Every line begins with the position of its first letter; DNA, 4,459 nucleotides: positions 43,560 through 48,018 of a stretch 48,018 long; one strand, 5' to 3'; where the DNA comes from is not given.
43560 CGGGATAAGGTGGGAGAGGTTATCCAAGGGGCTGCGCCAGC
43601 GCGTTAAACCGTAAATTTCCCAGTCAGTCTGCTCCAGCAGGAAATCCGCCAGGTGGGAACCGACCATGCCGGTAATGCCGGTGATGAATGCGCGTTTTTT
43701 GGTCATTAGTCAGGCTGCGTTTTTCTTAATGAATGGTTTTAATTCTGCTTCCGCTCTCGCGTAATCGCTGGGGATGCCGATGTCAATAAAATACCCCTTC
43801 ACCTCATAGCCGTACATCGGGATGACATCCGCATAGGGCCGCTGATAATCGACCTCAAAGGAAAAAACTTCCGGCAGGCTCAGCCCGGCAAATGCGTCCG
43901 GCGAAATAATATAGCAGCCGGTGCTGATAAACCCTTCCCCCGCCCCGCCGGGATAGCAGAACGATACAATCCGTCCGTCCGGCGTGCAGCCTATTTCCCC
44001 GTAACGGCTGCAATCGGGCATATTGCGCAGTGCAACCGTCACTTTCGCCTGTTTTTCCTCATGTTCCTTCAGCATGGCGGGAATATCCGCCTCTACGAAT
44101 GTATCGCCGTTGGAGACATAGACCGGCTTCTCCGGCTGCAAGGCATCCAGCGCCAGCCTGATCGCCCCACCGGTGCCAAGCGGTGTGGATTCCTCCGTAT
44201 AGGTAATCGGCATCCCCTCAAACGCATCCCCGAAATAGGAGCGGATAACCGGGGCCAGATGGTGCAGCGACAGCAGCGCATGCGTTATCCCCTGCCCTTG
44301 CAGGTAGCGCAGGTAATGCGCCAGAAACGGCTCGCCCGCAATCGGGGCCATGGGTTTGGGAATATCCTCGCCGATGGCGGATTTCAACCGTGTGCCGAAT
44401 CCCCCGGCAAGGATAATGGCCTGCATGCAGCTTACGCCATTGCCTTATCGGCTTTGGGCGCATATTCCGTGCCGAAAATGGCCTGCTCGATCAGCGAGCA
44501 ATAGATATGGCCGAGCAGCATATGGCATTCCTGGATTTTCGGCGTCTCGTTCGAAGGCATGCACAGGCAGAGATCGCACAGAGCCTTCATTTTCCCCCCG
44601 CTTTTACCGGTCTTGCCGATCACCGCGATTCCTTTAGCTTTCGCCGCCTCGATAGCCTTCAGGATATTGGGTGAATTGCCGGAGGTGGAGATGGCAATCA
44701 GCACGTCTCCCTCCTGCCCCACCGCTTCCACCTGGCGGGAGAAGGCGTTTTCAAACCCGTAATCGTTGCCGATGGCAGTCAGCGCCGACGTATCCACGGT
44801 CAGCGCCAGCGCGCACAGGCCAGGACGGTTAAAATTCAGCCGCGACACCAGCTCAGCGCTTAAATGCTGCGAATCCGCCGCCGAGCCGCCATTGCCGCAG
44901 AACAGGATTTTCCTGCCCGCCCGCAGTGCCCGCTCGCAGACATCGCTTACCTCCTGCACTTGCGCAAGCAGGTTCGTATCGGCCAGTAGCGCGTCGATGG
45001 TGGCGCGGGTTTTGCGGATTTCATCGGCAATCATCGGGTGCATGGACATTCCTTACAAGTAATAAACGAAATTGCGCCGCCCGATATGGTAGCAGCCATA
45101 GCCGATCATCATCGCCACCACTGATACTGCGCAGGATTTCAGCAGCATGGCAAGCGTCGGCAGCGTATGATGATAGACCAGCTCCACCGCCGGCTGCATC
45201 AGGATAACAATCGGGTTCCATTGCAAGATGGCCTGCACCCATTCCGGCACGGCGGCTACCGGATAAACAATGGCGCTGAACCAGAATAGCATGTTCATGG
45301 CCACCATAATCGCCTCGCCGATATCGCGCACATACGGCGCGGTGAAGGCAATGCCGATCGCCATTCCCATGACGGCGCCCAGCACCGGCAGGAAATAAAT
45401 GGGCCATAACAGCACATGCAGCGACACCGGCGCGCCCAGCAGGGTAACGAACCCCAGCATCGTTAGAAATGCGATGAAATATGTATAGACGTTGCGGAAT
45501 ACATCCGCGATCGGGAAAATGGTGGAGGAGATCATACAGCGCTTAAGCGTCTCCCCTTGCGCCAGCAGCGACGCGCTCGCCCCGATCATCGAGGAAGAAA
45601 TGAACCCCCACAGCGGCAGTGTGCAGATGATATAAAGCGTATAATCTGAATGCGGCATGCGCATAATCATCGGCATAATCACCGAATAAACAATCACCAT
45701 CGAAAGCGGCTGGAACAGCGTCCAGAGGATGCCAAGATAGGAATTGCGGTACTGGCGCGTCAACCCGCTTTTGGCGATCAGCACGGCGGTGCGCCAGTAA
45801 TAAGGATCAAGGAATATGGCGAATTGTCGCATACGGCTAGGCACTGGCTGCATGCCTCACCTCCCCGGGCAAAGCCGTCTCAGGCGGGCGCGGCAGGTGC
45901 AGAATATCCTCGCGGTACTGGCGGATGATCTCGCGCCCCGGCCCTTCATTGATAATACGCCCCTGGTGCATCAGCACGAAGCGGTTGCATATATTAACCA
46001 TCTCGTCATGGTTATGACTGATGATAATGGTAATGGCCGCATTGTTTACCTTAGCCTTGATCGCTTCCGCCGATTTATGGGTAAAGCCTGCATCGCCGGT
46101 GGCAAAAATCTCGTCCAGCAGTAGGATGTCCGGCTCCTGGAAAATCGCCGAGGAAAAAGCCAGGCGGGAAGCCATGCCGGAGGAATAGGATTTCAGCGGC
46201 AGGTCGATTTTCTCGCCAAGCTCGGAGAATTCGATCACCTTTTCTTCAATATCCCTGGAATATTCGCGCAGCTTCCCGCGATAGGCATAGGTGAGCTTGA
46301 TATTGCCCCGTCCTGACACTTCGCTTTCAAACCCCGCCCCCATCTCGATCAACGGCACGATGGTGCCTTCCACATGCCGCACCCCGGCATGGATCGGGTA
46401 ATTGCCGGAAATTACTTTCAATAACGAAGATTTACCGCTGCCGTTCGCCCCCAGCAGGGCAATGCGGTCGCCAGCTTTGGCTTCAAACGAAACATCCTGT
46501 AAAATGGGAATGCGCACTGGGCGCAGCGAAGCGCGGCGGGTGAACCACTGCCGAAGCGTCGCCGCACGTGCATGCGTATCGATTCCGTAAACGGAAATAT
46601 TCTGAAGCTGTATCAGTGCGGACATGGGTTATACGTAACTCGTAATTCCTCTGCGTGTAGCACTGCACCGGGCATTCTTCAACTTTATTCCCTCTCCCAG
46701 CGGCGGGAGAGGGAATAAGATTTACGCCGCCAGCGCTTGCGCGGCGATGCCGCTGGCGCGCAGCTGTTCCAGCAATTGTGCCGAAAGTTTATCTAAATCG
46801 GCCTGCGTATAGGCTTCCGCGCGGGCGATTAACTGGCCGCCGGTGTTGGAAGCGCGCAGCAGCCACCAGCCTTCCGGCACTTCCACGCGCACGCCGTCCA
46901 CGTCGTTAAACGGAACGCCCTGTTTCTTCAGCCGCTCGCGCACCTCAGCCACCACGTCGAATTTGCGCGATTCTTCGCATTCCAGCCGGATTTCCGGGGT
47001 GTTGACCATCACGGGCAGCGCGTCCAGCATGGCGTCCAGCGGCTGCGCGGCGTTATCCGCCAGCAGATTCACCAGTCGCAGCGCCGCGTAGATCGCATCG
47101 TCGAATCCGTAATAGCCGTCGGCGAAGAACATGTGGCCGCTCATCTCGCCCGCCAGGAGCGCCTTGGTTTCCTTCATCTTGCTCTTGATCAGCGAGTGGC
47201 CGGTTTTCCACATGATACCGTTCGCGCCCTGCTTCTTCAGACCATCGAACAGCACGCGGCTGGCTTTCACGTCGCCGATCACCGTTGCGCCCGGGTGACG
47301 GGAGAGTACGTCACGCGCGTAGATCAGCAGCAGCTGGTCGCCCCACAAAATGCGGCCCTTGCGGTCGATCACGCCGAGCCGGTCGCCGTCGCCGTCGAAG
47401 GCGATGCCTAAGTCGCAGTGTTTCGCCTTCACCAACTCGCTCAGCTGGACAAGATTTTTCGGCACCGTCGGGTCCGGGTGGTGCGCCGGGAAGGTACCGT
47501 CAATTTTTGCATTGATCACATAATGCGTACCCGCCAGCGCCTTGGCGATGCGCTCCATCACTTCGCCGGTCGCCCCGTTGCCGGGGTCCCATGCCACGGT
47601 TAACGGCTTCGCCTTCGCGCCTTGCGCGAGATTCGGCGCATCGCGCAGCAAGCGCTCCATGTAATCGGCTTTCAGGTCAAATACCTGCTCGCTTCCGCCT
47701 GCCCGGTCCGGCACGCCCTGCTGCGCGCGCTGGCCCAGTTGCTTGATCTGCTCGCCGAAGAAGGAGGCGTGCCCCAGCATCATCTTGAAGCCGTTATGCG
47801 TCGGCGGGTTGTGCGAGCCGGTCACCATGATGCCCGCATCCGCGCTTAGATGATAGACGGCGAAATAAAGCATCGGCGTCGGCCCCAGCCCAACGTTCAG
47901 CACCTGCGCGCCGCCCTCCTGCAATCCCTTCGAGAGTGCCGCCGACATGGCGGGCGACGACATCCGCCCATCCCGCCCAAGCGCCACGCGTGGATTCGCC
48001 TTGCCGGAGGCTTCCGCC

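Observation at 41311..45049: GDP-heptose, 4,6-dehydratase and ColD-type 3-dehydratase operon predicts a GDP-3,6-dideoxyheptose (colitose-like chemistry on a heptose)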

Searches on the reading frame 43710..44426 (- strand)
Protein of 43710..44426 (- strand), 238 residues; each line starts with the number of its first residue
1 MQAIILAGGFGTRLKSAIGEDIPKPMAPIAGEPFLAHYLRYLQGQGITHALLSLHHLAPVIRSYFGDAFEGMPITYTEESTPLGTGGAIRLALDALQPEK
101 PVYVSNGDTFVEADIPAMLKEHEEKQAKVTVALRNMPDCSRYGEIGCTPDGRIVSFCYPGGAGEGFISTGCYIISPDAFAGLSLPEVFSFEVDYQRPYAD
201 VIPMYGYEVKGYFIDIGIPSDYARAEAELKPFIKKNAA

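Call 3: search_protein_families(library=ncbifam, proteins=[window:43710-44426:-], max_evalue=0.00001)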
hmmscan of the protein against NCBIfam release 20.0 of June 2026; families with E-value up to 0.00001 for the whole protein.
window:43710-44426:- (238 aa): 25 families
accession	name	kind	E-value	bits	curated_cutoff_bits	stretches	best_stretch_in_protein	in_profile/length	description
NF049965.1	GlMnHpPGnyltfHddC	equivalog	4.7e-55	186.6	300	1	1-224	1-216/221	D-glycero-D-manno-heptose 1-phosphate guanosyltransferase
NF052502.1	man1P_GTase_Rv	exception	5.3e-43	147.2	440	1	1-229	1-230/352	mannose-1-phosphate guanylyltransferase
NF041313.1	UDPGP_AglF_Halo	equivalog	5.1e-24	85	400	1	1-227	1-232/234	UTP--glucose-1-phosphate uridylyltransferase AglF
TIGR03992.1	Arch_glmU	subfamily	5e-23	81.6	292.1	1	1-223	1-221/393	bifunctional sugar-1-phosphate nucleotidylyltransferase/acetyltransferase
NF045761.1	NAMPUrTaseMurU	equivalog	2.1e-21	76.8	250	1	1-224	1-222/226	N-acetylmuramate alpha-1-phosphate uridylyltransferase MurU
TIGR01173.1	glmU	equivalog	1.6e-16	60.2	366.85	1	1-154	1-147/452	bifunctional UDP-N-acetylglucosamine diphosphorylase/glucosamine-1-phosphate N-acetyltransferase GlmU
NF010935.0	PRK14355.1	equivalog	1.3e-15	57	718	1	2-155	5-154/459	bifunctional UDP-N-acetylglucosamine diphosphorylase/glucosamine-1-phosphate N-acetyltransferase GlmU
TIGR02623.1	G1P_cyt_trans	equivalog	8.2e-15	54.9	300.25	1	1-67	1-66/255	glucose-1-phosphate cytidylyltransferase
TIGR01208.1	rmlA_long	equivalog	9.5e-14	51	320.25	1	3-144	2-143/353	glucose-1-phosphate thymidylyltransferase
NF010932.0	PRK14352.1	equivalog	2.5e-13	49.5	611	1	3-154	9-158/488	bifunctional UDP-N-acetylglucosamine diphosphorylase/glucosamine-1-phosphate N-acetyltransferase GlmU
NF045697.1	MurNAcPUrMurU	equivalog_domain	7.9e-13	48.3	370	1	4-229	1-228/229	N-acetylmuramate alpha-1-phosphate uridylyltransferase MurU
NF010933.0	PRK14353.1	equivalog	7.7e-12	44.6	505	1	2-145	7-146/453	bifunctional UDP-N-acetylglucosamine diphosphorylase/glucosamine-1-phosphate N-acetyltransferase GlmU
NF010934.1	PRK14354.1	equivalog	2.2e-11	42.9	450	1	3-145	2-138/447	bifunctional UDP-N-acetylglucosamine diphosphorylase/glucosamine-1-phosphate N-acetyltransferase GlmU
NF010938.0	PRK14358.1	equivalog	1.2e-10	40.5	500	1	2-153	9-155/481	bifunctional N-acetylglucosamine-1-phosphate uridyltransferase/glucosamine-1-phosphate acetyltransferase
TIGR01207.1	rmlA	equivalog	2.7e-10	39.8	360.65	1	3-157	2-157/286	glucose-1-phosphate thymidylyltransferase RfbA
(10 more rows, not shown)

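Call 4: search_protein_families(library=pfam, proteins=[window:43710-44426:-], max_evalue=0.00001)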
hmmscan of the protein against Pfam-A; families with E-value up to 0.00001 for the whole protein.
window:43710-44426:- (238 aa): 2 families
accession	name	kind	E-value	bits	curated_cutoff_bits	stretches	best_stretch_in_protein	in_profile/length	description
PF00483.29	NTP_transferase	-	2.1e-23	83.6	21.2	1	3-229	2-242/245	Nucleotidyl transferase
PF12804.13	NTP_transf_3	-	3.8e-13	50.4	27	1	3-132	1-121/160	MobA-like NTP transferase domain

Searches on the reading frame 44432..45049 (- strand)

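Call 3: search_protein_families(library=ncbifam, proteins=[window:44432-45049:-], max_evalue=0.00001)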
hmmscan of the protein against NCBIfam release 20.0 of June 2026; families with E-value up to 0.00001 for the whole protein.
window:44432-45049:- (205 aa): 12 families
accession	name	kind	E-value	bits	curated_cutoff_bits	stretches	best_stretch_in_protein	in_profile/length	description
NF010546.0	PRK13936.1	equivalog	1.3e-62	211.1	276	1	23-195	21-196/197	phosphoheptose isomerase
TIGR00441.1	gmhA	equivalog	4.6e-61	205.4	209.45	1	40-188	6-154/154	D-sedoheptulose 7-phosphate isomerase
NF001628.0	PRK00414.1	equivalog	8e-52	175.7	265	1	5-190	4-189/192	D-sedoheptulose 7-phosphate isomerase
NF010547.0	PRK13938.1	equivalog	6.1e-45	153.3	320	1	13-193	13-193/196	D-sedoheptulose 7-phosphate isomerase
NF008138.0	PRK10886.1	equivalog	4.5e-41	140.7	352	1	34-193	30-192/196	DnaA initiator-associating protein DiaA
NF008458.0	PRK11337.1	equivalog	4.3e-09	35.8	378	1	109-172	184-247/293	MurR/RpiR family transcriptional regulator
NF040776.2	AlsR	equivalog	6e-09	35.2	400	1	110-171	173-234/279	transcriptional repressor AlsR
NF003915.0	PRK05441.1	subfamily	2.2e-07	30.2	168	1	25-162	42-180/300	N-acetylmuramic acid 6-phosphate etherase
TIGR03127.2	RuMP_HxlB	equivalog_domain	4.7e-07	29.9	160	1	112-189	71-146/178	6-phospho-3-hexuloisomerase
NF002805.0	PRK02947.1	subfamily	1.2e-06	27.9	135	1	26-147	21-141/247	sugar isomerase domain-containing protein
TIGR02128.1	G6PI_arch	equivalog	1.6e-06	27.3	213.9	0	37-158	13-109/308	bifunctional phosphoglucose/phosphomannose isomerase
NF041755.1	RuMP_HxlAB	equivalog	2.8e-06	26.6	500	1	112-181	287-355/391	bifunctional 3-hexulose-6-phosphate synthase/6-phospho-3-hexuloisomerase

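Call 4: search_protein_families(library=pfam, proteins=[window:44432-45049:-], max_evalue=0.00001)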
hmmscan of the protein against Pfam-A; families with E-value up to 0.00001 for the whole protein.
window:44432-45049:- (205 aa): 2 families
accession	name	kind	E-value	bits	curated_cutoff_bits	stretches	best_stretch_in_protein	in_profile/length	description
PF13580.11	SIS_2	-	6.8e-28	97.9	27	1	26-148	16-138/138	SIS domain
PF01380.27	SIS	-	4.1e-09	36.8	25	1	110-170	50-110/131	SIS domain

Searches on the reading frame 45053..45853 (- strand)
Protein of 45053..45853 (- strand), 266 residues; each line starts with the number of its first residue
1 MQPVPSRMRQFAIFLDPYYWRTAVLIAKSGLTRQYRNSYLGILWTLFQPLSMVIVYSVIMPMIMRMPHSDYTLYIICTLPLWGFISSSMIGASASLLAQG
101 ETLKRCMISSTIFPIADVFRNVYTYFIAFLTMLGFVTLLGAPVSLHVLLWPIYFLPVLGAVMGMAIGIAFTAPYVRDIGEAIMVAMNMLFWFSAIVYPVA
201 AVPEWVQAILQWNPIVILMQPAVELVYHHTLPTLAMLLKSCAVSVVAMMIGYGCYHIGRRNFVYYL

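Call 3: search_protein_families(library=ncbifam, proteins=[window:45053-45853:-], max_evalue=0.00001)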
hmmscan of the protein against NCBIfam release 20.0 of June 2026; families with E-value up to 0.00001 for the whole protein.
window:45053-45853:- (266 aa): 2 families
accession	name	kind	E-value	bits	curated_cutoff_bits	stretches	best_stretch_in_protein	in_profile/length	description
NF050053.1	CapPschTportKpsM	equivalog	1.4e-07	31.8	300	1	31-262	14-254/257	capsule polysaccharide transporter KpsM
NF050109.1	galactan_ABC_perm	equivalog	1.2e-06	28.3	380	1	30-235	31-235/272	galactan export ABC transporter permease subunit Wzm/RfbD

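Call 4: search_protein_families(library=pfam, proteins=[window:45053-45853:-], max_evalue=0.00001)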
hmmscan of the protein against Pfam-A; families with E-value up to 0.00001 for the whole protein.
window:45053-45853:- (266 aa): 1 family
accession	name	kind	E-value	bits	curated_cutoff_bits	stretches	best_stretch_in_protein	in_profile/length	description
PF01061.29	ABC2_membrane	-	2.8e-08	34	26.9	1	26-220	6-204/211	ABC-2 type transporter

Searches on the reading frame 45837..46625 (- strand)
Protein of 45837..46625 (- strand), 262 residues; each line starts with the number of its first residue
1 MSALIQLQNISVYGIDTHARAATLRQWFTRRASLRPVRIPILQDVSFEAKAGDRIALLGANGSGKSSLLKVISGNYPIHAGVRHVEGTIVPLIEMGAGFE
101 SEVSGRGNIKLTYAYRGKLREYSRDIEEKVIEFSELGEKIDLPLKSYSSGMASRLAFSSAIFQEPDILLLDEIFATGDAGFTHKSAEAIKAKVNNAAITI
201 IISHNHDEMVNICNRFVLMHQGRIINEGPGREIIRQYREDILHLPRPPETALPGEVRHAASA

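Call 3: search_protein_families(library=ncbifam, proteins=[window:45837-46625:-], max_evalue=0.00001)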
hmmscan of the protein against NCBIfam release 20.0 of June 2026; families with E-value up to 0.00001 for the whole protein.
window:45837-46625:- (262 aa): 176 families (the best 25 are shown)
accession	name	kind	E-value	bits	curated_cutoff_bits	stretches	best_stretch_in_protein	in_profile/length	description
NF050108.1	galactan_ABC_ATP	equivalog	4.3e-45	153.8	400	1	39-238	42-241/244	galactan export ABC transporter ATP-binding subunit Wzt/RfbE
NF010066.0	PRK13546.1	equivalog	2.7e-36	125.3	320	1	42-239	40-236/264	teichoic acids export ABC transporter ATP-binding subunit TagH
NF010065.0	PRK13545.1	equivalog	9.2e-35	120.3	538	1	42-239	40-236/549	teichoic acids export protein ATP-binding subunit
TIGR03375.1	type_I_sec_LssB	subfamily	2.6e-21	75.6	693.1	2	146-239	603-694/696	type I secretion system permease/ATPase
TIGR01188.1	drrA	subfamily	7.2e-21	74.7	312.45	1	41-241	8-219/302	daunorubicin resistance ABC transporter, ATP-binding protein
NF010060.0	PRK13537.1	equivalog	1.8e-20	73.1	521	1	41-236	30-236/314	nodulation factor ABC transporter ATP-binding protein NodI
TIGR04521.1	ECF_ATPase_2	equivalog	9.8e-20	70.8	330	1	147-238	145-237/279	energy-coupling factor transporter ATPase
TIGR00968.1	3a0106s01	subfamily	2.2e-19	69.9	342.75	1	40-236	14-221/237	sulfate ABC transporter ATP-binding protein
NF010059.0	PRK13536.1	equivalog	2.6e-19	69.2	549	1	40-235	57-263/342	nodulation factor ABC transporter ATP-binding protein NodI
NF040873.1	AztA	equivalog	1.6e-18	67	220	1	40-211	6-184/191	zinc ABC transporter ATP-binding protein AztA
NF000355.4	ribo_prot_ABC_F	equivalog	2.6e-18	66.2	380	1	41-215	17-183/499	ribosomal protection-like ABC-F family protein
TIGR03265.1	PhnT2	equivalog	3.7e-18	65.9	457.7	1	146-237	134-226/353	putative 2-aminoethylphosphonate ABC transporter ATP-binding protein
TIGR04520.1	ECF_ATPase_1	equivalog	4.4e-18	65.7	315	2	135-238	125-228/269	energy-coupling factor transporter ATPase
TIGR02142.1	modC_ABC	equivalog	7e-18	65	285.05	1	111-237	96-223/353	molybdenum ABC transporter ATP-binding protein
NF010156.0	PRK13635.1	equivalog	7e-18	64.8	392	2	145-237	139-231/279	energy-coupling factor ABC transporter ATP-binding protein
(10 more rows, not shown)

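Call 4: search_protein_families(library=pfam, proteins=[window:45837-46625:-], max_evalue=0.00001)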
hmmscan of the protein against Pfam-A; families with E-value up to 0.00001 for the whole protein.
window:45837-46625:- (262 aa): 3 families
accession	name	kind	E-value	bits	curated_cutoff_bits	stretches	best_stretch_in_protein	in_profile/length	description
PF00005.33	ABC_tran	-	1.2e-17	65.2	25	1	42-174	1-136/137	ABC transporter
PF13304.12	AAA_21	-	1.5e-06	28.9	27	0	56-125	3-93/304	AAA domain, putative AbiEii toxin, Type IV TA system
PF02463.25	SMC_N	-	4.3e-06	26.8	40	0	55-72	27-44/220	RecF/RecN/SMC N terminal domain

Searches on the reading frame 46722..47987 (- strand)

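Call 3: search_protein_families(library=ncbifam, proteins=[window:46722-47987:-], max_evalue=0.00001)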
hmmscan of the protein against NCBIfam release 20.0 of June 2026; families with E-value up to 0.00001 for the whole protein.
window:46722-47987:- (421 aa): 6 families
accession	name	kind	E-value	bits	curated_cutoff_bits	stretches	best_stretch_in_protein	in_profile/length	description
NF046027.1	PhglucPhmanMutPgmG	equivalog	5.1e-181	602.3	600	1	2-416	48-457/460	phosphoglucomutase/phosphomannomutase PgmG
TIGR03990.1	Arch_GlmM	equivalog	7.8e-94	315.1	439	1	2-407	39-442/444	phosphoglucosamine mutase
NF007088.0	PRK09542.1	equivalog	2.2e-73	247.8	618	1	2-411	50-455/456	phosphomannomutase/phosphoglucomutase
NF011943.0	PRK15414.1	subfamily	9.6e-52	176.5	801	1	2-399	42-441/456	phosphomannomutase CpsG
TIGR01455.1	glmM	equivalog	5.9e-47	160.3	447.55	1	3-355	43-395/442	phosphoglucosamine mutase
NF005737.0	PRK07564.1-1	equivalog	1.7e-07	30.2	378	1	129-225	206-304/543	alpha-D-glucose phosphate-specific phosphoglucomutase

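Call 4: search_protein_families(library=pfam, proteins=[window:46722-47987:-], max_evalue=0.00001)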
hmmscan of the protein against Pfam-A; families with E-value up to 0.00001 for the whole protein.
window:46722-47987:- (421 aa): 4 families
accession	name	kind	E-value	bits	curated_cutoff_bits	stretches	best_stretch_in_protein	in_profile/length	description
PF02879.22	PGM_PMM_II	-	5.8e-24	85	29.3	1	108-211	2-103/103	Phosphoglucomutase/phosphomannomutase, alpha/beta/alpha domain II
PF02878.22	PGM_PMM_I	-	1.3e-23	83.7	22.5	1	2-80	44-122/138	Phosphoglucomutase/phosphomannomutase, alpha/beta/alpha domain I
PF02880.22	PGM_PMM_III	-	1.6e-23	83.4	20.7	1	215-324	1-111/115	Phosphoglucomutase/phosphomannomutase, alpha/beta/alpha domain III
PF00408.26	PGM_PMM_IV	-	2e-09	37.8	23.1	1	332-407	1-67/68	Phosphoglucomutase/phosphomannomutase, C-terminal domain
